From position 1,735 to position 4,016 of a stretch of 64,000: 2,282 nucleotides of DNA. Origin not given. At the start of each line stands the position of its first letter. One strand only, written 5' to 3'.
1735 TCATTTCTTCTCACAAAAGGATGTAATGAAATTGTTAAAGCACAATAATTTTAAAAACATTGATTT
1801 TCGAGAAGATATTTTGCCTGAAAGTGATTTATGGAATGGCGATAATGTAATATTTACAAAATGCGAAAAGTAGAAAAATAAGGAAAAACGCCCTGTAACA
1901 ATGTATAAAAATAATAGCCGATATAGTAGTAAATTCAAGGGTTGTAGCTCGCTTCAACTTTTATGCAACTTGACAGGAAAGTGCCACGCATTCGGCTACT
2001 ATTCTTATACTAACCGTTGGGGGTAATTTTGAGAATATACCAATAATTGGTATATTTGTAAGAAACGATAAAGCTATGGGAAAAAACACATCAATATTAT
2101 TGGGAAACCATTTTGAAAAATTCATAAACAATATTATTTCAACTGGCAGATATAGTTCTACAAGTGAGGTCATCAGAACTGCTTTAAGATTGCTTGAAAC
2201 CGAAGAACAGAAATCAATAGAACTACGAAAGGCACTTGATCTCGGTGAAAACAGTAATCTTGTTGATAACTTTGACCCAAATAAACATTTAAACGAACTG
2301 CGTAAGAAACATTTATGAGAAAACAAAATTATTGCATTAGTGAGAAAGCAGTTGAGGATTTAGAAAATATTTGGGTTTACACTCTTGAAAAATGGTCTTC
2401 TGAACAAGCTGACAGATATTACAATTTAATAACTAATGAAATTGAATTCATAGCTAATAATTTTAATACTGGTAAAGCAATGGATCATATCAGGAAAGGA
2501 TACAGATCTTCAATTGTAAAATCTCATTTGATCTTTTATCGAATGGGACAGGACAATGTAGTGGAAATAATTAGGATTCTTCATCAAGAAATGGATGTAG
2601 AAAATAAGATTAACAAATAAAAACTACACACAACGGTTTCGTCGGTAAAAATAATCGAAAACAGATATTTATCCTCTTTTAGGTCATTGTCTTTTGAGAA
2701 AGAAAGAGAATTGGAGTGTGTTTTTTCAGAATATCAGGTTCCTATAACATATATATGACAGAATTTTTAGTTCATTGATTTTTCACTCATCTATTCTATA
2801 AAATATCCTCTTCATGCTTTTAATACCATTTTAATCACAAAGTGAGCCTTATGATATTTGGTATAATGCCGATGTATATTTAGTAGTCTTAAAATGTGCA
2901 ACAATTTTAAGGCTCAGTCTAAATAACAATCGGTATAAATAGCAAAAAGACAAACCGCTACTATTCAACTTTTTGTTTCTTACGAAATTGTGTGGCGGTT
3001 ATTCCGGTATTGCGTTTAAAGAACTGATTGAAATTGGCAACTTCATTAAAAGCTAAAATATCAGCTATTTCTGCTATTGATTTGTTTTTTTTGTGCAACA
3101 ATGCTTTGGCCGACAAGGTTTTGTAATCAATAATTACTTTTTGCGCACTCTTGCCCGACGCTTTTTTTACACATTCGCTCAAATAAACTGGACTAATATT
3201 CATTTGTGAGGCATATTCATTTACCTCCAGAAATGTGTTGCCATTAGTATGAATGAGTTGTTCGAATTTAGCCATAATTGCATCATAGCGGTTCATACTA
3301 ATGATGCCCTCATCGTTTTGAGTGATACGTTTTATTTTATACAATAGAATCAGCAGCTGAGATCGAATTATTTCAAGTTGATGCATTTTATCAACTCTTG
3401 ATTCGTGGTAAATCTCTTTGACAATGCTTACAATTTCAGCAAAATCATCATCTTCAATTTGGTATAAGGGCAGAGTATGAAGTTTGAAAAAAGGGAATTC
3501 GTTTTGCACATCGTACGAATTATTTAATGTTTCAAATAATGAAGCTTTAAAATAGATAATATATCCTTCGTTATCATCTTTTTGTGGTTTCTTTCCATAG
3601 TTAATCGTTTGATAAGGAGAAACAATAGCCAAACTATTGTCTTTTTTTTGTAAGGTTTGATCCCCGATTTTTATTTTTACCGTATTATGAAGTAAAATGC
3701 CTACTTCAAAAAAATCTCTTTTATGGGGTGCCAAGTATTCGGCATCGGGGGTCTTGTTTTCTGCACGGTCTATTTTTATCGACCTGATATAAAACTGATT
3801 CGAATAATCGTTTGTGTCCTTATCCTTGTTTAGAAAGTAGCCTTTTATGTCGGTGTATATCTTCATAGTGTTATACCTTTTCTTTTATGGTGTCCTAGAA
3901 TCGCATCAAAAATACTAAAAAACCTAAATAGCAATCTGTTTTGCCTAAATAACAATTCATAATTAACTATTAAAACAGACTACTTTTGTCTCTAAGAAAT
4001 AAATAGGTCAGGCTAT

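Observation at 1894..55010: Family of co-oriented attC-like structured repeats dispersed among housekeeping genes, each beside cassette-type cargo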

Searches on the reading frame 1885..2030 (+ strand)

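Call 67: find_related_loci(query=A2, collection=metagenome_contigs, flank=10000)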
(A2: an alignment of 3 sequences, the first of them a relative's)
Query A2 (374 aa) in metagenome_contigs; peptide patterns used: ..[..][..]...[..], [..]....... (x = any residue, [..] = any of these).
600 stretches matched a pattern (row limit reached: there are more); 530 encode a relative of the query (tblastn E <= 1e-3); the best 80 are kept; 80 distinct loci.
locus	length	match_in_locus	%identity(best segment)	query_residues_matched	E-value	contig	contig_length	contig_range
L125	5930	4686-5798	65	2-373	3e-168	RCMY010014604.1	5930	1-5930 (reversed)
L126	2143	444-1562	69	1-373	3e-176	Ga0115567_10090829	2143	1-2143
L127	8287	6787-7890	65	5-373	5e-159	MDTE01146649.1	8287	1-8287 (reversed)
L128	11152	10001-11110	64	3-373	1e-157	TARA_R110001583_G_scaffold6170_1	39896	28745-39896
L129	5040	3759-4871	63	2-373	3e-159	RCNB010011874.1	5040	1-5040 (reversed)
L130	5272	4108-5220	63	3-373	2e-158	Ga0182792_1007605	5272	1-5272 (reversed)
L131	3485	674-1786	64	2-373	8e-162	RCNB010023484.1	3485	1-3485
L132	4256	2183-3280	63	5-371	6e-159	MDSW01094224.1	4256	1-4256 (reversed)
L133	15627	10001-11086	62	1-363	9e-148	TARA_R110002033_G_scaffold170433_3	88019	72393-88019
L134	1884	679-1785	59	1-370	7e-157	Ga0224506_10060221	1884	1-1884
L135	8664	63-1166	61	5-373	7e-145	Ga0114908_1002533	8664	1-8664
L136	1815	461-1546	60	3-362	7e-153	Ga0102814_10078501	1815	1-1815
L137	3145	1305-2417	57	2-373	8e-147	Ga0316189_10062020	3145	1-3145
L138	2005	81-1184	56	2-371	2e-149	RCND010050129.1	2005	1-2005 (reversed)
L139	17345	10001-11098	58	5-371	1e-137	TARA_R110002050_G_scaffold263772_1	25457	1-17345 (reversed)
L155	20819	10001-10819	52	101-373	8e-85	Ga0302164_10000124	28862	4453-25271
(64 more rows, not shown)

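Call 72: search_protein_families(library=pfam, proteins=[L102:4824-5945:-], max_evalue=0.01)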
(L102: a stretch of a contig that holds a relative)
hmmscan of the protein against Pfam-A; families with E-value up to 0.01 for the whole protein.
L102:4824-5945:- (374 aa): 3 families
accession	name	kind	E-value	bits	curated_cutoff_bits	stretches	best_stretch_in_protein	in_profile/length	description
PF00589.27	Phage_integrase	-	3e-39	135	27.1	1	202-363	2-170/172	Phage integrase family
PF13495.12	Phage_int_SAM_4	-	1.5e-12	48.2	27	1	109-182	6-80/85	Phage integrase, N-terminal SAM-like domain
PF02899.23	Phage_int_SAM_1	-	0.00066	20.3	22.3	1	108-178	4-77/83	Phage integrase, N-terminal SAM-like domain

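Call 78: search_solved_structures(query=L155:9476-10834:+, max_evalue=0.00001)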
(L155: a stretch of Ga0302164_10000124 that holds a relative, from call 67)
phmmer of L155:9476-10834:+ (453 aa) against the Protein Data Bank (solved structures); distinct sequences matched with E-value up to 0.00001: 13.
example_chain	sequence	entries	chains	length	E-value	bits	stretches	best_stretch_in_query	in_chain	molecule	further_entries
2a3v_A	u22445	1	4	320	1.7e-43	152.2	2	185-356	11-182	site-specific recombinase IntI4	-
5hxy_A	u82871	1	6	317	2.6e-40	141.7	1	190-442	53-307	Tyrosine recombinase XerA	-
4a8e_A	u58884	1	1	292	4.7e-38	134.2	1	208-442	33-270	PROBABLE TYROSINE RECOMBINASE XERC-LIKE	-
1a0p_A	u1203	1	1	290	8.6e-22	80.6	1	264-441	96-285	SITE-SPECIFIC RECOMBINASE XERD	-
5dcf_A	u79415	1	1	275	6.5e-20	74.5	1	288-442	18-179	Tyrosine recombinase XerD,DNA translocase FtsK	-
9i5v_14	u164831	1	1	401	2.8e-19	72.4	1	197-441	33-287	Ribosome-associated translation inhibitor RaiA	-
5vfz_A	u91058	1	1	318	1.4e-18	70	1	265-440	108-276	Gp33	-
5jjv_A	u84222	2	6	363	1.6e-11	46.8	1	274-441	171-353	Tyrosine recombinase XerH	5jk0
5c6k_A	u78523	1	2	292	3.8e-11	45.6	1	268-441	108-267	Integrase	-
5dor_A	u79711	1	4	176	3.8e-10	42.3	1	280-441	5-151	Integrase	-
3nkh_A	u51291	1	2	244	2.9e-08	36.1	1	356-441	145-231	Integrase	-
1aih_A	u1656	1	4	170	1.2e-07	34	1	298-441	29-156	HP1 INTEGRASE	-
6emy_A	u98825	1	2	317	9.6e-06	27.8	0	388-438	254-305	Int protein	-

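Call 80: search_solved_structures(query=L155:9476-10834:+, max_evalue=1e-30, show_alignments=1)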
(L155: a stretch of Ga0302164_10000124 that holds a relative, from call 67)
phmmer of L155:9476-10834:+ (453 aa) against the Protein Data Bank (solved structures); distinct sequences matched with E-value up to 1e-30: 3.
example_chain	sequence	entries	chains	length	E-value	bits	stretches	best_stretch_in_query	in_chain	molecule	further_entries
2a3v_A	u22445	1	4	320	1.7e-43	152.2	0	185-356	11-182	site-specific recombinase IntI4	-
5hxy_A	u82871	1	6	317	2.6e-40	141.7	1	190-442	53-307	Tyrosine recombinase XerA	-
4a8e_A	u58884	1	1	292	4.7e-38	134.2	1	208-442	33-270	PROBABLE TYROSINE RECOMBINASE XERC-LIKE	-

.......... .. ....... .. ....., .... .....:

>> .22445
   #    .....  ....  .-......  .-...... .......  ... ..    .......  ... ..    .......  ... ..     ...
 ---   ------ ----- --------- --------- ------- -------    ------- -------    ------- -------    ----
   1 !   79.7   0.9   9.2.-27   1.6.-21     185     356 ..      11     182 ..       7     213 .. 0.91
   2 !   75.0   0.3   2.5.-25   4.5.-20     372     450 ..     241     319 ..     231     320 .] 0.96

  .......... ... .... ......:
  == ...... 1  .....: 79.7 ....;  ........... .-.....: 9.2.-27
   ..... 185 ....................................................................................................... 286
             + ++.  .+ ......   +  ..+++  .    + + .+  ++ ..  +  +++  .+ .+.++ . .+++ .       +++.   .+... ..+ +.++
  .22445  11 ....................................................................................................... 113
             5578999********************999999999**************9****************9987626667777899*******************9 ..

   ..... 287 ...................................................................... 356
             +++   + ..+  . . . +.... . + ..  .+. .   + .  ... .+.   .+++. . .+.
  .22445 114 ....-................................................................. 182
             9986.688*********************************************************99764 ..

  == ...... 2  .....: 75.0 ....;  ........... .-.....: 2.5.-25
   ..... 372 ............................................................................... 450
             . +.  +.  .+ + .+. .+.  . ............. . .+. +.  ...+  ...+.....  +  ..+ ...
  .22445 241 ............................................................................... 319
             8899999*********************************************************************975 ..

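Call 81: search_protein_families(library=pfam, proteins=[L155:11732-13186:+, L155:13343-13999:+, L155:14142-15224:+, L155:11008-11265:+, L102:3387-4643:-, L102:2840-3391:-], max_evalue=0.001)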
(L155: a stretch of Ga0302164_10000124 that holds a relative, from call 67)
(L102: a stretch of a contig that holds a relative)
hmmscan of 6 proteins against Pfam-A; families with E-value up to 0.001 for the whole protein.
L155:11732-13186:+ (485 aa): 0 families

L155:13343-13999:+ (219 aa): 0 families

L155:14142-15224:+ (361 aa): 1 family
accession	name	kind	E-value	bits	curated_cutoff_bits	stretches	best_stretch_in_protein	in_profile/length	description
PF19749.4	DUF6236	-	1.3e-08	34.9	26.2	1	225-360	189-322/324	Family of unknown function (DUF6236)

L155:11008-11265:+ (86 aa): 0 families

L102:3387-4643:- (418 aa): 2 families
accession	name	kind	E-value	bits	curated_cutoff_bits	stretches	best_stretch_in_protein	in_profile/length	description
PF13304.12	AAA_21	-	4.2e-37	129.3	27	1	50-353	3-304/304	AAA domain, putative AbiEii toxin, Type IV TA system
PF02463.25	SMC_N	-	9e-06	25.7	40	1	48-353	26-203/220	RecF/RecN/SMC N terminal domain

L102:2840-3391:- (183 aa): 1 family
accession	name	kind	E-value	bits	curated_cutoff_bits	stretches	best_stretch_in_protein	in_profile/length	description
PF13707.11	RloB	-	1.2e-25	91.3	31.5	1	17-177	2-195/195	RloB-like protein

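Call 82: find_homologous_proteins(query=L155:9476-10834:+, max_evalue=1e-40)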
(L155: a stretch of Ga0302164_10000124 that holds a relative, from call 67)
Query L155:9476-10834:+ (453 aa): 7905 proteins with E <= 1e-40 among 8000 candidates; the best 120 are listed.
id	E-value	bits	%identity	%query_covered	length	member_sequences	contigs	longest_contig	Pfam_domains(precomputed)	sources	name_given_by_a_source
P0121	0.0e+0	1026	100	100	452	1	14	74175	PF13495.13,PF00589.28,PF22823.3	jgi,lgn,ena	-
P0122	1.0e-225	768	75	100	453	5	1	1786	PF13495.13,PF00589.28,PF02899.24,PF22823.3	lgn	-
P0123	7.8e-225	765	75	100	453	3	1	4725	PF13495.13,PF00589.28,PF02899.24,PF22823.3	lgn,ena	-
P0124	8.9e-224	761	74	100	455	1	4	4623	PF13495.13,PF00589.28,PF22823.3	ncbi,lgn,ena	-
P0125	1.0e-223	761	76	100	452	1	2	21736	PF13495.13,PF00589.28,PF22823.3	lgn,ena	-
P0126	2.6e-223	760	74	100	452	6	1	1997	PF13495.13,PF00589.28,PF22823.3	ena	-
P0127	9.9e-222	754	72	100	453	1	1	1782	PF13495.13,PF00589.28,PF22823.3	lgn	-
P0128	7.2e-221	752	74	100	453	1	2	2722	PF13495.13,PF00589.28,PF02899.24,PF22823.3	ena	-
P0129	8.9e-221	751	75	100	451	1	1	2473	PF13495.13,PF00589.28,PF02899.24,PF22823.3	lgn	-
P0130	3.9e-219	746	73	100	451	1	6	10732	PF13495.13,PF00589.28,PF02899.24,PF22823.3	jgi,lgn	jgi:site-specific recombinase XerD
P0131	4.2e-219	746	73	100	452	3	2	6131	PF13495.13,PF00589.28,PF22823.3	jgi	jgi:integrase/recombinase XerD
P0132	4.5e-219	746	73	100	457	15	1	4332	PF13495.13,PF00589.28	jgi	jgi:site-specific recombinase XerD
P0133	5.9e-219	745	73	100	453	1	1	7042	PF13495.13,PF00589.28,PF02899.24,PF22823.3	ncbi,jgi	jgi:site-specific recombinase XerD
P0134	1.7e-218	744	72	100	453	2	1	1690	PF13495.13,PF00589.28,PF02899.24,PF22823.3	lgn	-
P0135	3.8e-218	743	73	100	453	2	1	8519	PF13495.13,PF00589.28,PF22823.3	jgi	jgi:integrase/recombinase XerD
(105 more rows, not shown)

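Call 83: search_protein_families(library=pfam, proteins=[L155:9476-10834:+], max_evalue=1)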
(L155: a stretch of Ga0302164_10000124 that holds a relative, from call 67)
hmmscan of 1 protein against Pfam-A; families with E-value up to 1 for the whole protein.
L155:9476-10834:+ (453 aa): 8 families
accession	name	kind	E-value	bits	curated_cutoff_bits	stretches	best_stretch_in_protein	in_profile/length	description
PF00589.27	Phage_integrase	-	3.9e-39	134.6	27.1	1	279-438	3-170/172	Phage integrase family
PF13495.12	Phage_int_SAM_4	-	2.2e-17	63.6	27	1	181-257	3-79/85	Phage integrase, N-terminal SAM-like domain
PF02899.23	Phage_int_SAM_1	-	3.6e-05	24.4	22.3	1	191-253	13-76/83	Phage integrase, N-terminal SAM-like domain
PF07443.18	HARP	-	0.00049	20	25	1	106-136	6-36/55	HepA-related protein (HARP)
PF14659.12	Phage_int_SAM_3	-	0.018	15.7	22.6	1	191-231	16-57/58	Phage integrase, N-terminal SAM-like domain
PF03732.24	Retrotrans_gag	-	0.071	13.8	24.1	1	179-218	45-84/97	Retrotransposon gag protein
PF17057.10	B3R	-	0.12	12.7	27.5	1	228-274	41-87/117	Poxviridae B3 protein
PF10374.15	EST1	-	0.81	10.6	25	1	197-310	15-124/135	Telomerase activating protein Est1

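Call 97: predict_structure(alignment_id=A3)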
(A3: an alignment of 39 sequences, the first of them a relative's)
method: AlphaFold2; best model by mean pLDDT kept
length: 452 residues; sequences in the alignment: 39
mean_pLDDT: 78.4   pTM: 0.44
mean pLDDT of the five models: 78.4, 76.5, 76.2, 75.9, 74.3
residues with pLDDT >= 90: 126; 70-90: 226; 50-70: 51; < 50: 49
segments of 3 or more residues with pLDDT < 50: 67-85, 263-274, 425-439
pLDDT, mean of each block of 10 residues (from residue 1): 85 89 90 89 89 89 60 31 58 84 89 90 89 88 90 72 67 85 89 84 91 85 77 63 78 74 44 64 93 93 88 88 87 70 91 92 83 85 92 83 77 66 48 34 78 76
secondary structure, 60 per line:
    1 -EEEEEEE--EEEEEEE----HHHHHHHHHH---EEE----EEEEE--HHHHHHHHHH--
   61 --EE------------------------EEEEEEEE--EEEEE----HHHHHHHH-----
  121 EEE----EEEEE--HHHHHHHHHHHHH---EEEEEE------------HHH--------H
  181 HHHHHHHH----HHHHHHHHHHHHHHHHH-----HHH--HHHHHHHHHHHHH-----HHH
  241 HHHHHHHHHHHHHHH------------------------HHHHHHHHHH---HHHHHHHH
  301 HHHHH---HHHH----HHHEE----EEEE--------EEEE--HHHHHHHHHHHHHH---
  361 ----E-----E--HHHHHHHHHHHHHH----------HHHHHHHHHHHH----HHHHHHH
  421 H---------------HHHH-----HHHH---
elements in order: E2-8 E11-17 H22-31 E35-37 E42-46 H49-58 E89-96 E99-103 H108-115 E121-123 E128-132 H135-147 E151-156 H180-188 H193-209 H220-232 H238-255 H280-289 H293-305 H309-312 E326-329 E338-341 H344-357 H374-387 H398-409 H414-421 H437-440 H446-449

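Call 101: fold_search(model_id=the predicted structure, library=pdb)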
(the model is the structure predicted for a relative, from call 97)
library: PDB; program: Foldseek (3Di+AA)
matches with E <= 10: 293; with E <= 0.001: 71
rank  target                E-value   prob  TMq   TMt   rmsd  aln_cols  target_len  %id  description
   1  5hxy_D                3.6e-15  1.00  0.33  0.54  15.8       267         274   32  Crystal structure of XerA recombinase (released 2017-02-01)
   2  5hxy_A                5.4e-15  1.00  0.34  0.53  15.7       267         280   32  Crystal structure of XerA recombinase (released 2017-02-01)
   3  4a8e                  5.6e-15  1.00  0.34  0.56  15.7       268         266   34  The structure of a dimeric Xer recombinase from archaea (released 2012-12-05)
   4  2a3v_B                6.2e-15  1.00  0.32  0.44  19.5       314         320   33  Structural basis for broad DNA-specificity in integron recombination (released 2006-05-02)
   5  2a3v_C                6.6e-15  1.00  0.31  0.44  18.1       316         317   32  Structural basis for broad DNA-specificity in integron recombination (released 2006-05-02)
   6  2a3v_A                8.1e-15  1.00  0.31  0.44  17.9       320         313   31  Structural basis for broad DNA-specificity in integron recombination (released 2006-05-02)
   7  5hxy_C                3.2e-14  1.00  0.33  0.53  15.8       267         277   31  Crystal structure of XerA recombinase (released 2017-02-01)
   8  5hxy_B                3.6e-14  1.00  0.33  0.53  15.8       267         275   31  Crystal structure of XerA recombinase (released 2017-02-01)
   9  5hxy_F                2.1e-13  1.00  0.32  0.54  16.0       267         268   31  Crystal structure of XerA recombinase (released 2017-02-01)
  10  5vfz                  1.6e-09  1.00  0.33  0.51  13.7       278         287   23  Integrase from mycobacterium phage Brujita (released 2018-04-18)
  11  5j0n_G                1.9e-09  1.00  0.30  0.39  23.7       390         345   15  Lambda excision HJ intermediate (released 2017-02-08)
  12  5jk0_D                3.4e-09  1.00  0.32  0.41  19.9       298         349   24  Crystal structure of XerH site-specific recombinase bound to difH substrate: pre-cleavage complex (released 2016-12-28)
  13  5jk0_A                5.6e-09  1.00  0.33  0.42  19.4       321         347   22  Crystal structure of XerH site-specific recombinase bound to difH substrate: pre-cleavage complex (released 2016-12-28)
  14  1z1b_A                5.6e-09  1.00  0.30  0.38  20.4       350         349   15  Crystal structure of a lambda integrase dimer bound to a COC' core site (released 2005-06-28)
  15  1z1g_B                5.9e-09  1.00  0.30  0.40  22.8       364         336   16  Crystal structure of a lambda integrase tetramer bound to a Holliday junction (released 2005-06-28)
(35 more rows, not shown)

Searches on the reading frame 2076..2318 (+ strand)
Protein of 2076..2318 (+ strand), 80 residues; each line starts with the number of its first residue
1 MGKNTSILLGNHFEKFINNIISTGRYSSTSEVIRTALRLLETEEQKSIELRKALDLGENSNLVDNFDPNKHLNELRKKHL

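Call 16: search_protein_families(library=pfam, proteins=[window:2076-2318:+])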
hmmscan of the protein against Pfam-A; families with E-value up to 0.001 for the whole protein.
window:2076-2318:+ (80 aa): 1 family
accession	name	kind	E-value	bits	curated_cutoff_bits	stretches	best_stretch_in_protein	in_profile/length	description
PF03693.20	ParD_antitoxin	-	9.2e-26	90.5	21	1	1-78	1-78/81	Bacterial antitoxin of ParD toxin-antitoxin type II system and RHH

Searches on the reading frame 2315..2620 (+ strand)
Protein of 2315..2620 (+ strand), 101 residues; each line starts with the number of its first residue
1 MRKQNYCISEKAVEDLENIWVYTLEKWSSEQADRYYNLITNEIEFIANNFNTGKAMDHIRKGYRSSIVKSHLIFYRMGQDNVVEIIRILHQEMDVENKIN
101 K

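Call 16: search_protein_families(library=pfam, proteins=[window:2315-2620:+])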
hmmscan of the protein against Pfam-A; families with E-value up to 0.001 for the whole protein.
window:2315-2620:+ (101 aa): 1 family
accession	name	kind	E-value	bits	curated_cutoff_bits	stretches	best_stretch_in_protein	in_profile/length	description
PF05016.21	ParE_toxin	-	1.8e-18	67.3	23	1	8-94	3-88/89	ParE toxin of type II toxin-antitoxin system, parDE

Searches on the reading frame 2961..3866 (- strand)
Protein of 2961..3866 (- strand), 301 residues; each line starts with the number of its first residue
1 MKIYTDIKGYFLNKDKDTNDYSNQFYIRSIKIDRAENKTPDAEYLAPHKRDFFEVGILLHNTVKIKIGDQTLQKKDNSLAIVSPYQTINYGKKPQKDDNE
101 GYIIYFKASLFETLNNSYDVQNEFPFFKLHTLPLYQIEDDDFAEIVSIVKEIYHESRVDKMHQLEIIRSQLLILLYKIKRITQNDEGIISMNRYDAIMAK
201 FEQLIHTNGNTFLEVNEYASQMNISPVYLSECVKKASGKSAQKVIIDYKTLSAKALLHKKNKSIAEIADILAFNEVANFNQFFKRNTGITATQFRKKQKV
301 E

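Call 16: search_protein_families(library=pfam, proteins=[window:2961-3866:-])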
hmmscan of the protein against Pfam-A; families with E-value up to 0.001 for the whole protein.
window:2961-3866:- (301 aa): 3 families
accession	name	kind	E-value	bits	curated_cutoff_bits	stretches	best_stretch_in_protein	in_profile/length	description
PF12833.13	HTH_18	-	5e-16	59.2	33.6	1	218-296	1-79/80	Helix-turn-helix domain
PF00165.29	HTH_AraC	-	1e-06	29.2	26.6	1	257-296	1-42/42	Bacterial regulatory helix-turn-helix proteins, AraC family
PF02311.25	AraC_binding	-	1.1e-06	28.8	21.1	1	31-151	3-114/135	AraC-like ligand binding domain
